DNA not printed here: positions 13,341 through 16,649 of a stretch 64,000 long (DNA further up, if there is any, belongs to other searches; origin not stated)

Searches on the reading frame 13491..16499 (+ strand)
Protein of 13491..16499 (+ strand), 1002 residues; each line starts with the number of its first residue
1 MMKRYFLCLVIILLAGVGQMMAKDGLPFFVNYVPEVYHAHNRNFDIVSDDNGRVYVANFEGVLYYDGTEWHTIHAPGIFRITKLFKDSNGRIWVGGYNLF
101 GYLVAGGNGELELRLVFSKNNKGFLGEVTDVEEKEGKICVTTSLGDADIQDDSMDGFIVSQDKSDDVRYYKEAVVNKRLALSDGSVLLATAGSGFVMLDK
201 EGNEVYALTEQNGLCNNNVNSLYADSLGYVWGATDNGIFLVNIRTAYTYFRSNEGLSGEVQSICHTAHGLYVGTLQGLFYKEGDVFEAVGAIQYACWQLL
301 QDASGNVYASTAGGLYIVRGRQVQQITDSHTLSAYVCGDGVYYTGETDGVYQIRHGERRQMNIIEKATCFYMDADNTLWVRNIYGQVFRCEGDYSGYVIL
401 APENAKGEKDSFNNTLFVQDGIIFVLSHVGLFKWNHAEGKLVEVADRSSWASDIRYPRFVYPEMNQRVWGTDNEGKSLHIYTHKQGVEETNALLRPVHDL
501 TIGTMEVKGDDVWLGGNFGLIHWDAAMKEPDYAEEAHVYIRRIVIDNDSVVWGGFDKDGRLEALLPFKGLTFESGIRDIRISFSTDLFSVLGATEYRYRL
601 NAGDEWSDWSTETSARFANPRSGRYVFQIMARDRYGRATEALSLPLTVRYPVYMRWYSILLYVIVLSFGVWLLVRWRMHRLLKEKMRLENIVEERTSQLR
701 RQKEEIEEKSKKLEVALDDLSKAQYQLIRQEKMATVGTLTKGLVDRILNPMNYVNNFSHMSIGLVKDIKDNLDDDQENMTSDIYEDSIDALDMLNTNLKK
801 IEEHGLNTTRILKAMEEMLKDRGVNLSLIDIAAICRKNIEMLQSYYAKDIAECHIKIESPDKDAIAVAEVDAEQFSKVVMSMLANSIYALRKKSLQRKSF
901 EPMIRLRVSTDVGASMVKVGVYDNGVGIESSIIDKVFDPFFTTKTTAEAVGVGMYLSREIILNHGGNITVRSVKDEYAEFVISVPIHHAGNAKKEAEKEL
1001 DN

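Call 5: search_protein_families(library=pfam, proteins=[window:13491-16499:+], max_evalue=0.01)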
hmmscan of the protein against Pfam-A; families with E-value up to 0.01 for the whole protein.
window:13491-16499:+ (1002 aa): 4 families
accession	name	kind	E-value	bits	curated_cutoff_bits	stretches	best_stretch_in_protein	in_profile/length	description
PF02518.31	HATPase_c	-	3e-14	53.8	26.4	1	871-986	2-109/111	Histidine kinase-, DNA gyrase B-, and HSP90-like ATPase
PF07494.17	Reg_prop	-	1.9e-12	46.2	20.4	0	81-98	7-24/24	Two component regulator propeller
PF07495.19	Y_Y_Y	-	4.7e-06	26.9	26.6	1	593-648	7-64/65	Y_Y_Y domain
PF21544.3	PorZ_N_b_propeller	-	0.0058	17.4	27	0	423-529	1-108/154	TSS9, PorZ, N-terminal beta-propeller domain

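Call 83: search_protein_families(library=ncbifam, proteins=[window:13491-16499:+], max_evalue=0.00001)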
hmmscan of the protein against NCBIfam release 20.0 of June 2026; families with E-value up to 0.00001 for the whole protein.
window:13491-16499:+ (1002 aa): 43 families (the best 25 are shown)
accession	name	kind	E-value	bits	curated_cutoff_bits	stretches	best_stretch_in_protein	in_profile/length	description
NF008468.0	PRK11360.1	equivalog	2.2e-25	89.1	646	1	721-991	381-613/616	two-component system sensor histidine kinase AtoS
NF052574.1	HisKinEspCMyxo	equivalog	1.3e-21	76.5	1200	1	723-997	404-648/785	serine histidine kinase EspC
NF038348.1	T2SS_HK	subfamily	8.3e-21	74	450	1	680-986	275-573/574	histidine kinase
NF007688.0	PRK10364.1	equivalog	5.7e-20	71.5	479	1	810-988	291-453/460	two-component system sensor histidine kinase ZraS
NF047466.1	hybrid_RR_LvrB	exception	6.1e-16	58.5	500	1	696-986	113-376/377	hybrid histidine kinase/response regulator LvrB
NF047497.1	HK_LIC_12097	equivalog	3.7e-15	55.5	500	1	725-986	139-366/367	LIC_12097 family sensor histidine kinase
TIGR02916.1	PEP_his_kin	equivalog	4.5e-15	55.3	300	1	829-985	543-679/679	XrtA/PEP-CTERM system histidine kinase PrsK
NF052573.1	HisKinEspAMyxo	equivalog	5.9e-15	54.4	1400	1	723-983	371-608/755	serine histidine kinase EspA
NF010411.0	PRK13837.1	equivalog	1.4e-14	53.1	647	1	854-996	540-685/828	two-component system VirA-like sensor kinase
NF046026.1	HisKinCckACaul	equivalog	1.9e-14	52.8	1000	1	916-997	462-543/678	cell cycle histidine kinase CckA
NF041777.1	sens_FixL_Rhizob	equivalog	1.4e-13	50.4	850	1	861-988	368-483/485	sensor protein FixL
NF046020.1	HisKinCckABruc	equivalog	1.1e-12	46.6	1000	1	905-997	626-718/868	cell cycle histidine kinase CckA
NF008298.1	PRK11086.1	subfamily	2.8e-12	45.8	520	1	869-987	414-526/529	DcuS/MalK family sensor histidine kinase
TIGR02938.1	nifL_nitrog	equivalog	1e-11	44.1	242.45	1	876-977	389-485/494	nitrogen fixation negative regulator NifL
NF010076.0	PRK13557.1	subfamily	1.2e-11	43.8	631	1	724-998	151-406/540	histidine kinase famiy protein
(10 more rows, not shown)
